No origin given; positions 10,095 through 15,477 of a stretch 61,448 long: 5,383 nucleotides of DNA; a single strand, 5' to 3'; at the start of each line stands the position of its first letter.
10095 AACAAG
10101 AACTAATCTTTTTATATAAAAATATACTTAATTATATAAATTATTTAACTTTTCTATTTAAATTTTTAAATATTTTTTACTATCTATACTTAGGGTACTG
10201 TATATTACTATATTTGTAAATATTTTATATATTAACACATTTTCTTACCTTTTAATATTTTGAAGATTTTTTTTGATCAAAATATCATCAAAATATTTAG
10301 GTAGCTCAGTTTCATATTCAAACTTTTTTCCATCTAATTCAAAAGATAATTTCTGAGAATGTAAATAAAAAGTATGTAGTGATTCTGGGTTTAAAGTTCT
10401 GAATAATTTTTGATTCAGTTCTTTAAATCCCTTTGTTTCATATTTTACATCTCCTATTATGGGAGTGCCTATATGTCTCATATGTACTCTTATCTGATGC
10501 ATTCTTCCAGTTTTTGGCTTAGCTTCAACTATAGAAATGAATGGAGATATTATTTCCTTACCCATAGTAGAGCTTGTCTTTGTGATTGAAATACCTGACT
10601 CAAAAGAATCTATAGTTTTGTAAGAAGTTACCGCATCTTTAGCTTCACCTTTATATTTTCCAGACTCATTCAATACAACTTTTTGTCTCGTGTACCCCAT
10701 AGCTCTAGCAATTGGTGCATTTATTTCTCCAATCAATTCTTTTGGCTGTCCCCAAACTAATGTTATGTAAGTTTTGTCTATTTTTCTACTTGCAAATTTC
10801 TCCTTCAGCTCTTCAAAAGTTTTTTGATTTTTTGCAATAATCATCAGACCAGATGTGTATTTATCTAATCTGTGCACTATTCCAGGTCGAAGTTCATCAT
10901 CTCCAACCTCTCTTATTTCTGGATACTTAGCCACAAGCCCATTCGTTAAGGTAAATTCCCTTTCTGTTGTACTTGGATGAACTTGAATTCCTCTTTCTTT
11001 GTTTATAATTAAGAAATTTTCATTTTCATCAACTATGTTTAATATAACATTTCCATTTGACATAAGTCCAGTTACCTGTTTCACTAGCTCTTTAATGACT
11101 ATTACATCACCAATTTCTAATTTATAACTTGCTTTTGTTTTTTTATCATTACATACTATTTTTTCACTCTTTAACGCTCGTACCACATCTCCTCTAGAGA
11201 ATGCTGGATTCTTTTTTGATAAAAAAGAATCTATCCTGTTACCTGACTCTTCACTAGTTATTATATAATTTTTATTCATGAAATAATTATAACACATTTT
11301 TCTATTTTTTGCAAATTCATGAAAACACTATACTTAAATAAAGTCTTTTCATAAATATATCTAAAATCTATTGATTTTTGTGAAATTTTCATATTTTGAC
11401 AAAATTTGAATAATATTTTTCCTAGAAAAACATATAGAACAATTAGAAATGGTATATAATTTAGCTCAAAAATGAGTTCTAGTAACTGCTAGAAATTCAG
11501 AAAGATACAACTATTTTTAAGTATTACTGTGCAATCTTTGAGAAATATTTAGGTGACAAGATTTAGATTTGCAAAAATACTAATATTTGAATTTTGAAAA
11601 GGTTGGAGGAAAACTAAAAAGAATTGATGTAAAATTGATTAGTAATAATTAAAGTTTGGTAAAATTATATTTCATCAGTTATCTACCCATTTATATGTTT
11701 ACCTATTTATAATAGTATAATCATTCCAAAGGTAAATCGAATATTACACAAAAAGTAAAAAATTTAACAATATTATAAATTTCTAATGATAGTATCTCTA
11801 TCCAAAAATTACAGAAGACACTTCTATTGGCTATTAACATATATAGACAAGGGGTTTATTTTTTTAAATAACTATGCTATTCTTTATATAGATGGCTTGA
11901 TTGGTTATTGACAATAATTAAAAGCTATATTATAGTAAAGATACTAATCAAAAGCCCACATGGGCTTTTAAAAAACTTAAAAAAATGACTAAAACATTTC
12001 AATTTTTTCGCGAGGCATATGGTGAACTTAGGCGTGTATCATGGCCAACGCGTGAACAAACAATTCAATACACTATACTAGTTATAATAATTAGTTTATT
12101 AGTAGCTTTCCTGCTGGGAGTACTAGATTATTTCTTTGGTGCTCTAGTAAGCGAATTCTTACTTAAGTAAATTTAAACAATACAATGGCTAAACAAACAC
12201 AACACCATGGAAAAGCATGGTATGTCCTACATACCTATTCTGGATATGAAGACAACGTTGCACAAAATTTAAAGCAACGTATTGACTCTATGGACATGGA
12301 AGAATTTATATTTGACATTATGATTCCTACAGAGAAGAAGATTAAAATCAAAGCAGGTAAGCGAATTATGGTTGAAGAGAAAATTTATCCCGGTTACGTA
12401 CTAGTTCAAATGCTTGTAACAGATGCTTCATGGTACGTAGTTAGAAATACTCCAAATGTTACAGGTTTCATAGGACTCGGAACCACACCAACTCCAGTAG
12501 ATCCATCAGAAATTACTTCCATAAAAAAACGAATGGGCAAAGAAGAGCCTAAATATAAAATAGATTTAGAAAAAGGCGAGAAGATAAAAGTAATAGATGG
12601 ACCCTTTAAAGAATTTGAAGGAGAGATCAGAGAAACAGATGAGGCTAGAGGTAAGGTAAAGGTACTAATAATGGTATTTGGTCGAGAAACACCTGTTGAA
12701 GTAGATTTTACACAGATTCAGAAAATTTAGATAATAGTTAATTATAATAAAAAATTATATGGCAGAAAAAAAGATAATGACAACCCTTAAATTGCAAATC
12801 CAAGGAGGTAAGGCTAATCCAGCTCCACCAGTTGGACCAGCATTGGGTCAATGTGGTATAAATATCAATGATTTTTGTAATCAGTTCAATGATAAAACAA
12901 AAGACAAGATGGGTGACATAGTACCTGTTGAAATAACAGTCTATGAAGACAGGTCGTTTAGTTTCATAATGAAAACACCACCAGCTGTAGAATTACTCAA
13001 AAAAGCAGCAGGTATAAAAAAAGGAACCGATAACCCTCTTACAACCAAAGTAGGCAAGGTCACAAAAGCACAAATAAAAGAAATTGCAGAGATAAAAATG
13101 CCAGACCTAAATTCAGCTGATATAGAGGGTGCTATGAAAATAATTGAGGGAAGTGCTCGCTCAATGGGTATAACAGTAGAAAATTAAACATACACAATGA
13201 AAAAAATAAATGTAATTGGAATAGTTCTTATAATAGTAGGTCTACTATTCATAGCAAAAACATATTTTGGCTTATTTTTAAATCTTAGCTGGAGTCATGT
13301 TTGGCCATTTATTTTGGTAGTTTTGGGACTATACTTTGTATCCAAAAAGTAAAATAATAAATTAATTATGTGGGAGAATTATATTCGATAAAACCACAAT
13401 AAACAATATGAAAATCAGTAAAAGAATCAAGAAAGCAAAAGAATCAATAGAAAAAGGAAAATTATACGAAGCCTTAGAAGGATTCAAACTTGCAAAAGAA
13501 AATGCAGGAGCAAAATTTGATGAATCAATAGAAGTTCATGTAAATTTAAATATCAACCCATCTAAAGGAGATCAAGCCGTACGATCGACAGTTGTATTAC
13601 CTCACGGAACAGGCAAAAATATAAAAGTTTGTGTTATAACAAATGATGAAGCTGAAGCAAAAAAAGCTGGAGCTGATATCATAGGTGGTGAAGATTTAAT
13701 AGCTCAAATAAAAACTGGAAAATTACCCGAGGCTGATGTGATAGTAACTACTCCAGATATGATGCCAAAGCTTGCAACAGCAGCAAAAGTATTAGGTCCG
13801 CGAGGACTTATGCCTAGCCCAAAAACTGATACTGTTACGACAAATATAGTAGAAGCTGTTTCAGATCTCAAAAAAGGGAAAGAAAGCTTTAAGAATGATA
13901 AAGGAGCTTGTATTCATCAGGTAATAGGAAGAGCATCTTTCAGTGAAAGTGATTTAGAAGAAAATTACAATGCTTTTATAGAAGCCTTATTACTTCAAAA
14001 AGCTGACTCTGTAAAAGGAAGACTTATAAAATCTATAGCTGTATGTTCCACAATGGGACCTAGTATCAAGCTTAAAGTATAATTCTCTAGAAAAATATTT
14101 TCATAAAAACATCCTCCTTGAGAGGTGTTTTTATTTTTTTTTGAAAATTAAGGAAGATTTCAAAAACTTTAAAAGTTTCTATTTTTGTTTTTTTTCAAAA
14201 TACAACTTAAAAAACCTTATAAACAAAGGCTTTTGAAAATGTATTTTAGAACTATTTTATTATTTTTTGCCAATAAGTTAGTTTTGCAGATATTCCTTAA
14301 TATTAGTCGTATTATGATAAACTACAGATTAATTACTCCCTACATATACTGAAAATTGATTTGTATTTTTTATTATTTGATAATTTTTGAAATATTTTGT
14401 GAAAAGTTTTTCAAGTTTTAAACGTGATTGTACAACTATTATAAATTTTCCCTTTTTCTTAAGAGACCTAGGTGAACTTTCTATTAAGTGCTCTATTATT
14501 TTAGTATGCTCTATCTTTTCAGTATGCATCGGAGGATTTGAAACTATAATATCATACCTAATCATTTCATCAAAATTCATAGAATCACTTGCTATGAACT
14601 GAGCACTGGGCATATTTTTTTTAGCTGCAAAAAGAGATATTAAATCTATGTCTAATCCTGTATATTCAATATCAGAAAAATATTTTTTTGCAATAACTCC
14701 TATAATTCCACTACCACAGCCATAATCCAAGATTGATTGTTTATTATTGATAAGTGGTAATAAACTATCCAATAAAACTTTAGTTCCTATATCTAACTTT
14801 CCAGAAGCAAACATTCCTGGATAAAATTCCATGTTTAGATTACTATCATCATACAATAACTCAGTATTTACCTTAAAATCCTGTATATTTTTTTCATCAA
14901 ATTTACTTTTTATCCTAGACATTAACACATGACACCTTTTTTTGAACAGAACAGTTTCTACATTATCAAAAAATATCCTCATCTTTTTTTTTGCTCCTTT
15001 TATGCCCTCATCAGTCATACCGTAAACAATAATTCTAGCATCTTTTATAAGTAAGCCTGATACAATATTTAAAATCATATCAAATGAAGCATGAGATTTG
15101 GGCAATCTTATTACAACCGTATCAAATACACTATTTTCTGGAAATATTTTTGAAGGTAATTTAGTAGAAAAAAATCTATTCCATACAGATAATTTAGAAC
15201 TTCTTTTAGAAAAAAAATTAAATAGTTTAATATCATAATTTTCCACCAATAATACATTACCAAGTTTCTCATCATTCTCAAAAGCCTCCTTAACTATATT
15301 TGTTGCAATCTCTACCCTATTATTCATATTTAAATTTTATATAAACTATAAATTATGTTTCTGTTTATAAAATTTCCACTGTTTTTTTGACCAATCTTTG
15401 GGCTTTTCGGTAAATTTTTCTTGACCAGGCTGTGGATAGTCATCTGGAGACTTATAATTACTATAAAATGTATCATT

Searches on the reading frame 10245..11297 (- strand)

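Call 44: search_protein_families(library=pfam, proteins=[window:10245-11297:-], max_evalue=0.00001)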
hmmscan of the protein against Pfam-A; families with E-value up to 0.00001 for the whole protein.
window:10245-11297:- (350 aa): 1 family
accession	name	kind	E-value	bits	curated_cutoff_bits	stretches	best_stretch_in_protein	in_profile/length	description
PF00849.27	PseudoU_synth_2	-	8.7e-30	104.4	26.8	1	94-275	1-152/152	RNA pseudouridylate synthase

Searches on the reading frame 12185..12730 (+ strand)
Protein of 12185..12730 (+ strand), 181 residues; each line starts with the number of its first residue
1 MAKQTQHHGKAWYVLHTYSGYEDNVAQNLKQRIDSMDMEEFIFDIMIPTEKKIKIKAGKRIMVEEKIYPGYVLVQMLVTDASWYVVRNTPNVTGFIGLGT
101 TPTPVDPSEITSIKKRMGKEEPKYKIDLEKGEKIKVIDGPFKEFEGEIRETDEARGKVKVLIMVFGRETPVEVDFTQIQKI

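Call 44: search_protein_families(library=pfam, proteins=[window:12185-12730:+], max_evalue=0.00001)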
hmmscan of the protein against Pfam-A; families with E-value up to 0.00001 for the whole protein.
window:12185-12730:+ (181 aa): 1 family
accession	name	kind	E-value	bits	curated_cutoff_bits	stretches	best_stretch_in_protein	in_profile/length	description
PF02357.24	NusG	-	6.4e-28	97.6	22.2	1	10-113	1-92/93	Transcription termination factor nusG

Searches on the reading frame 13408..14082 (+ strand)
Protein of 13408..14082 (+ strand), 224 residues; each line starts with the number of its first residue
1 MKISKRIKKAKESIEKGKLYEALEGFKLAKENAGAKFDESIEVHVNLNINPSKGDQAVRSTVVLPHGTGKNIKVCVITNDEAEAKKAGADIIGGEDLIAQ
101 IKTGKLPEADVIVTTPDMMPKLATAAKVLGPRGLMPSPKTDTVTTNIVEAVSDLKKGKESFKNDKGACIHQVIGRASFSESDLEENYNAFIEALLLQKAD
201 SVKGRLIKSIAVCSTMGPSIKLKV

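Call 10: search_protein_families(library=pfam, proteins=[window:13408-14082:+], max_evalue=0.01)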
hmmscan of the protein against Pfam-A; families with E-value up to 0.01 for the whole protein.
window:13408-14082:+ (224 aa): 1 family
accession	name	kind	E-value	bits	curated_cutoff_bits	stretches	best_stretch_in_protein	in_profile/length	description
PF00687.26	Ribosomal_L1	-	7.4e-57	192.6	32.2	1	30-218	2-198/198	Ribosomal protein L1p/L10e family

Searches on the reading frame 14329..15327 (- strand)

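Call 10: search_protein_families(library=pfam, proteins=[window:14329-15327:-], max_evalue=0.01)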
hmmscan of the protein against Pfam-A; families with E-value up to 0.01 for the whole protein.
window:14329-15327:- (332 aa): 10 families
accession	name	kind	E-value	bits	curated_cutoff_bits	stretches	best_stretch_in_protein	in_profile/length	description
PF05175.20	MTS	-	1.6e-36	126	23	1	169-328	7-169/170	Methyltransferase small domain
PF06325.19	PrmA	-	3.6e-11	43.6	22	1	160-297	126-258/296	Ribosomal protein L11 methyltransferase (PrmA)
PF08468.16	MTS_N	-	1.5e-10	41.8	27.3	1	42-151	50-154/158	Methyltransferase small domain N-terminal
PF13847.12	Methyltransf_31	-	2.3e-09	37.6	27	1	194-301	2-113/145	Methyltransferase domain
PF13649.12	Methyltransf_25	-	3.3e-07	31.3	27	1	199-280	1-88/97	Methyltransferase domain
PF13489.12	Methyltransf_23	-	4e-07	30.3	27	1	186-311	13-131/164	Methyltransferase domain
PF08242.18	Methyltransf_12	-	3e-05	25.1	30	1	200-265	1-73/98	Methyltransferase domain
PF08241.18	Methyltransf_11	-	0.00016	22.7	21.2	1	200-297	1-95/95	Methyltransferase domain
PF11506.14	DUF3217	-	0.0025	18.1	26.4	1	277-316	6-45/104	Protein of unknown function (DUF3217)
PF01170.24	UPF0020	-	0.0045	17.2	22.3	0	219-312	76-179/197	RMKL-like, methyltransferase domain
